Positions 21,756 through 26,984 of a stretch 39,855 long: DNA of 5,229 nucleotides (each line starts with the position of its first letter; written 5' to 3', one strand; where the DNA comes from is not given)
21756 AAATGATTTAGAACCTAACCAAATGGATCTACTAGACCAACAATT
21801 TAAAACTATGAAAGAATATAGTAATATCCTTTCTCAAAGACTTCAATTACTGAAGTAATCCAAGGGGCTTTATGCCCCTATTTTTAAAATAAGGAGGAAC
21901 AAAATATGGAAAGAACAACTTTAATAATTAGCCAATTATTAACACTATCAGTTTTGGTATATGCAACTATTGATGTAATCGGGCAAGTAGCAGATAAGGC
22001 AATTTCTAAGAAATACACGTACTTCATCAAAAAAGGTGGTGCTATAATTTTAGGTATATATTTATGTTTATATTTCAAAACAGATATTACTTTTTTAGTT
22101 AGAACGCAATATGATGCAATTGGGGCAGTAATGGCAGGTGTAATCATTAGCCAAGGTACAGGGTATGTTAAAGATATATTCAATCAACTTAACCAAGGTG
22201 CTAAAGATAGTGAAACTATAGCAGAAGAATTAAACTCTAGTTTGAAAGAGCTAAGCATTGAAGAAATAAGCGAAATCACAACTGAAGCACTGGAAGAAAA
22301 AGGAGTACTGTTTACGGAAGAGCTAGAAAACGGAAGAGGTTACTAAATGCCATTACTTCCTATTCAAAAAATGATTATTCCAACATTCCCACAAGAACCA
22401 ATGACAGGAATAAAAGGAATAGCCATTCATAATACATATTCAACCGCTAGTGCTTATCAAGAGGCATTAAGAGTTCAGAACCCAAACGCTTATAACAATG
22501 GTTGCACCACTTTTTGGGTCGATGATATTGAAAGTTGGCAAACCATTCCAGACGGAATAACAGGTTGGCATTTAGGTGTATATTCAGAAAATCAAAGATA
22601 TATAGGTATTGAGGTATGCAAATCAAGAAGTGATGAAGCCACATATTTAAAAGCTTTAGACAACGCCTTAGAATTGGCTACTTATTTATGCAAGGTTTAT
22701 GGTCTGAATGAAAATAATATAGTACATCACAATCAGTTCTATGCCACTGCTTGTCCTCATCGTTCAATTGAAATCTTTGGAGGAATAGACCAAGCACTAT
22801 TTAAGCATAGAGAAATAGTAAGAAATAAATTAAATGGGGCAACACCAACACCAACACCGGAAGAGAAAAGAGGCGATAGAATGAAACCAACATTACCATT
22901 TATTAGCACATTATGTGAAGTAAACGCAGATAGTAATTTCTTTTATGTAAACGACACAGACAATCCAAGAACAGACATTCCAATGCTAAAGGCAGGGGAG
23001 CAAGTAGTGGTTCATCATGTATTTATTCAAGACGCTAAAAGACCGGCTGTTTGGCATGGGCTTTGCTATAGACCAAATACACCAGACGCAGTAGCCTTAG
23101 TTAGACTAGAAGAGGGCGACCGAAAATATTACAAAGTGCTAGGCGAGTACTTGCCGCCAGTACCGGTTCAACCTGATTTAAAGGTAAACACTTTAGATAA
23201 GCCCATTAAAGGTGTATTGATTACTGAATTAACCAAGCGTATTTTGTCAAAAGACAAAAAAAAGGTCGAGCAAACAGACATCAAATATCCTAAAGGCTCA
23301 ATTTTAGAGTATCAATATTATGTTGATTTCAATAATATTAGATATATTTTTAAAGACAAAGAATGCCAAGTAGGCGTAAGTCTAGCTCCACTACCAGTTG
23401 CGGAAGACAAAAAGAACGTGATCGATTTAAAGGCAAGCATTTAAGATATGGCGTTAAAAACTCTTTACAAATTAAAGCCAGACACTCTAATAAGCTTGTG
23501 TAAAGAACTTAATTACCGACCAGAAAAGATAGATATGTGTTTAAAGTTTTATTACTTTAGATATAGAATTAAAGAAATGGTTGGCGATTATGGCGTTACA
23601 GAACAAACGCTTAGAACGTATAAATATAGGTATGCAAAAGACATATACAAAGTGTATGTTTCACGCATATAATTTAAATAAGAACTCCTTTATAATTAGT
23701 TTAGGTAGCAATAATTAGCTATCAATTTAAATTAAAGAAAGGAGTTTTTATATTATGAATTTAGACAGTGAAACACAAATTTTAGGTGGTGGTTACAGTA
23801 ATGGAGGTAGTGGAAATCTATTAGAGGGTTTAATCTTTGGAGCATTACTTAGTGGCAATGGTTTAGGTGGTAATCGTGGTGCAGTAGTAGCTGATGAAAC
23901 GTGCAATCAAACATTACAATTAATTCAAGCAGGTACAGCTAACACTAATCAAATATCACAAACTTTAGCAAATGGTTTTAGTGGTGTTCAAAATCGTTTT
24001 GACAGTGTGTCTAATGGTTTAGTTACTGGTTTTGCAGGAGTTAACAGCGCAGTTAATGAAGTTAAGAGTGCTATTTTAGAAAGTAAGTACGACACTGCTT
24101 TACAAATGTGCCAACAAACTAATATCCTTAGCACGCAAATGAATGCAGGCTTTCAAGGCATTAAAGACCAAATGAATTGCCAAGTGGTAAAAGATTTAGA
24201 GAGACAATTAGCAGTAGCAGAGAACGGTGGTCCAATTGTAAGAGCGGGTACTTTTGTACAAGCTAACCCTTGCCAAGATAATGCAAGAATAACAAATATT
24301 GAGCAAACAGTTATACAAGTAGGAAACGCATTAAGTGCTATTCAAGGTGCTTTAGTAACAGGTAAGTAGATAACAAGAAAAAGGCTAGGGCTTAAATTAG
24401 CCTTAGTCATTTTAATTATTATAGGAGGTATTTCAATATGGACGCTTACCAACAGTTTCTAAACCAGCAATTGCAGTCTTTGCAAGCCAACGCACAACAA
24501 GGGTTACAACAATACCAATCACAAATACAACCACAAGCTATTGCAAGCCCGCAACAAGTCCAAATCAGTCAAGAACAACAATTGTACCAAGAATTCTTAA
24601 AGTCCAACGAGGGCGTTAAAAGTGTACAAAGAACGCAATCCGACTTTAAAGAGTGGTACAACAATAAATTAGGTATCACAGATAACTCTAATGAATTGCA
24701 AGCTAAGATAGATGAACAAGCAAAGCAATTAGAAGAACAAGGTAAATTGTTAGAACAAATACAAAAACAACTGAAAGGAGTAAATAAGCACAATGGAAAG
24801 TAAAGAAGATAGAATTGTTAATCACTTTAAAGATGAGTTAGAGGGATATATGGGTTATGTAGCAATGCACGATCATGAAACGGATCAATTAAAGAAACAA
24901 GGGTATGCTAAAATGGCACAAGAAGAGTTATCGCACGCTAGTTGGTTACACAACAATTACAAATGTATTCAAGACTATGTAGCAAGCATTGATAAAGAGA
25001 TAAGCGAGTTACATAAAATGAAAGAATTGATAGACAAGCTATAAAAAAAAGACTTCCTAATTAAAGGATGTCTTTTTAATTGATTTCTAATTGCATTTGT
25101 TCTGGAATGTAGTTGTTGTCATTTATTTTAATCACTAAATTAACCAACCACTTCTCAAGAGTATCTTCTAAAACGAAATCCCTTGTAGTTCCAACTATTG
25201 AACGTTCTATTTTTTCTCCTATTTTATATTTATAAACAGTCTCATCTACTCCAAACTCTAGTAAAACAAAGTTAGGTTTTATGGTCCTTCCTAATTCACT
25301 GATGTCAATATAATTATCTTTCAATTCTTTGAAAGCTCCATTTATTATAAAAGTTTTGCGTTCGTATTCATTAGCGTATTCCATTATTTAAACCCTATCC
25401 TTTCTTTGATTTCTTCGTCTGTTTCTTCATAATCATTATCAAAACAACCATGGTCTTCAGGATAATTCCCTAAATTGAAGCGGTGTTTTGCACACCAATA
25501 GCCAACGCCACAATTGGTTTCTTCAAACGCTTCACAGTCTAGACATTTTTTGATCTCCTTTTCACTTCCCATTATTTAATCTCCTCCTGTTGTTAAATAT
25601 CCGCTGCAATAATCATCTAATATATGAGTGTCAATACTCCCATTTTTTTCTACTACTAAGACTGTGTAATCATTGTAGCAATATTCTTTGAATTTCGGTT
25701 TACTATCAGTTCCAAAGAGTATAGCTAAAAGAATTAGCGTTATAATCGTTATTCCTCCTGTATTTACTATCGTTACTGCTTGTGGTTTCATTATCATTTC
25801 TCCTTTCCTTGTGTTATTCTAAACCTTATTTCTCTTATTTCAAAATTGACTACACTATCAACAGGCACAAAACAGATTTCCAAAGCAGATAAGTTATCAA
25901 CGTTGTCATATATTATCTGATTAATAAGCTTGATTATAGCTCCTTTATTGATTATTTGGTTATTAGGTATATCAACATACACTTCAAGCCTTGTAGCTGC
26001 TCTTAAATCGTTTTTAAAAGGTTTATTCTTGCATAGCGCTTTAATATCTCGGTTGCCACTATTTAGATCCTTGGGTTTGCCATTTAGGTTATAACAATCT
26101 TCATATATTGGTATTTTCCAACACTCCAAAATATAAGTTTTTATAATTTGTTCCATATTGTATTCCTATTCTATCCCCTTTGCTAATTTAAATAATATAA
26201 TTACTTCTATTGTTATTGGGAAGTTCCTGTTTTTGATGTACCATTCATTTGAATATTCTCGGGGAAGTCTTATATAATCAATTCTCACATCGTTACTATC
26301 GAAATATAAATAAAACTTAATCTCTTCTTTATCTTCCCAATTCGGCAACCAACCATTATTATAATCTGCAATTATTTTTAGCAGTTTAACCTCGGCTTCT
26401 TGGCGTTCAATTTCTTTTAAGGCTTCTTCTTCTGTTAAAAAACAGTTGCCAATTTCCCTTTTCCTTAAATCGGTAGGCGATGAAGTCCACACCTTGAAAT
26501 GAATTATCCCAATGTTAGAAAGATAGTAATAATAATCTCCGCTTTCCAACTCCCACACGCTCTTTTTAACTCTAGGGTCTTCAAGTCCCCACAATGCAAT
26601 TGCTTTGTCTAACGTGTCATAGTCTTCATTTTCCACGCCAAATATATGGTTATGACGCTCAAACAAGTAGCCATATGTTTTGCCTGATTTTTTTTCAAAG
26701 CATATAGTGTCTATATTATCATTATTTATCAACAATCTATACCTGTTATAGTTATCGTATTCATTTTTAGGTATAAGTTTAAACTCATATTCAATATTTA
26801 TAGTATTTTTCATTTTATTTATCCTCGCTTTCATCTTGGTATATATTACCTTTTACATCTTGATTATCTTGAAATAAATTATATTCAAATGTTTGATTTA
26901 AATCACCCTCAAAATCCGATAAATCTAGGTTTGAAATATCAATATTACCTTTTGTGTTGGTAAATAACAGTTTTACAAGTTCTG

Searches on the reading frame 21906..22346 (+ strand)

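Call 25: search_protein_families(library=phrogs, proteins=[window:21906-22346:+], max_evalue=0.001)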
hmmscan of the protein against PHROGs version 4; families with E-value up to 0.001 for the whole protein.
window:21906-22346:+ (146 aa): 1 family
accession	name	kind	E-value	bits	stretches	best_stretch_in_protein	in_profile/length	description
phrog_20258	-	unknown function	1.2e-09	39.3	1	8-100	4-93/99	-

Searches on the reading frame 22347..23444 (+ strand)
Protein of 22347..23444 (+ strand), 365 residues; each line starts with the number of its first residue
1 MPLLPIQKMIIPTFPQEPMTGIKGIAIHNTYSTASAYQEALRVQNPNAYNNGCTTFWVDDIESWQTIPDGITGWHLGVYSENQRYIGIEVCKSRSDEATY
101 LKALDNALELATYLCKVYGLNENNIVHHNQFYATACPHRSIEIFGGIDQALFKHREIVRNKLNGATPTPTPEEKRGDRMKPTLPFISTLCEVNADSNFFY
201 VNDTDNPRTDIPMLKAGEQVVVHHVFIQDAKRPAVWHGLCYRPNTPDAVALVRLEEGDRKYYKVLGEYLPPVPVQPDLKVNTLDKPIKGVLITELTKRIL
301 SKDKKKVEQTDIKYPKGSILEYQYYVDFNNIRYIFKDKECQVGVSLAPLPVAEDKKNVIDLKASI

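Call 25: search_protein_families(library=phrogs, proteins=[window:22347-23444:+], max_evalue=0.001)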
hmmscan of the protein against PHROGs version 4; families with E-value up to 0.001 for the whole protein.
window:22347-23444:+ (365 aa): 19 families
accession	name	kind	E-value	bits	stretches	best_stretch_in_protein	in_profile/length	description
phrog_833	-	lysis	6.1e-31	109.2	1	21-225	29-256/294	endolysin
phrog_635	-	lysis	3.4e-25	89.9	1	19-151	189-326/463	endolysin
phrog_1794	-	lysis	8.5e-25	88.9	1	21-189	55-214/336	amidase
phrog_3088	-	lysis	1.2e-24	88.4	1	22-142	24-145/248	amidase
phrog_15001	-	lysis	2.2e-24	87.3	1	22-135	43-164/367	endolysin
phrog_670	-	lysis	6.1e-23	82.5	1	11-164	102-256/596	endolysin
phrog_1493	-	lysis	3.5e-18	66.9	1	16-169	28-181/394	endolysin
phrog_5182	-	lysis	8e-18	66.1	1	21-168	34-194/321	endolysin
phrog_2338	-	lysis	9.5e-18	65.7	1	8-148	10-162/346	endolysin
phrog_9611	-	lysis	7.2e-15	56.2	1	17-142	18-153/246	endolysin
phrog_7698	-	lysis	2e-12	48.6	1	22-143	24-144/316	endolysin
phrog_3393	-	lysis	5.8e-11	43.7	1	23-163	24-167/342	endolysin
phrog_33549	-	unknown function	7.1e-08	33.5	1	22-123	22-132/137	-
phrog_19265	-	unknown function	1.3e-07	32.6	1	21-139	23-143/293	-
phrog_1110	-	lysis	1.6e-07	32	1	20-121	20-121/301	endolysin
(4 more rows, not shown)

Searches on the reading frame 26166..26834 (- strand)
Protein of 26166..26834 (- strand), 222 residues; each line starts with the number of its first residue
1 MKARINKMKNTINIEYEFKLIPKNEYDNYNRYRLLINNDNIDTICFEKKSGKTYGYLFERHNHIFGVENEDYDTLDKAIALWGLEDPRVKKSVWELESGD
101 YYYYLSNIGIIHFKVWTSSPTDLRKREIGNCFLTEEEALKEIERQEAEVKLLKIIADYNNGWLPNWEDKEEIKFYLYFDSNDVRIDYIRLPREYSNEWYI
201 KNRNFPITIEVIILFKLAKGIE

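Call 24: search_protein_families(library=pfam, proteins=[window:26166-26834:-], max_evalue=0.01)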
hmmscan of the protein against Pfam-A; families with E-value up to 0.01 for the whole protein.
window:26166-26834:- (222 aa): 0 families

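Call 67: search_protein_families(library=phrogs, proteins=[window:26166-26834:-], max_evalue=0.001)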
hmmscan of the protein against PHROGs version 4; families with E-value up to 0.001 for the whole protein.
window:26166-26834:- (222 aa): 1 family
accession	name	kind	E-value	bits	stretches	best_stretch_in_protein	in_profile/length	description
phrog_18768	-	unknown function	0.00011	23.3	1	61-141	42-121/131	-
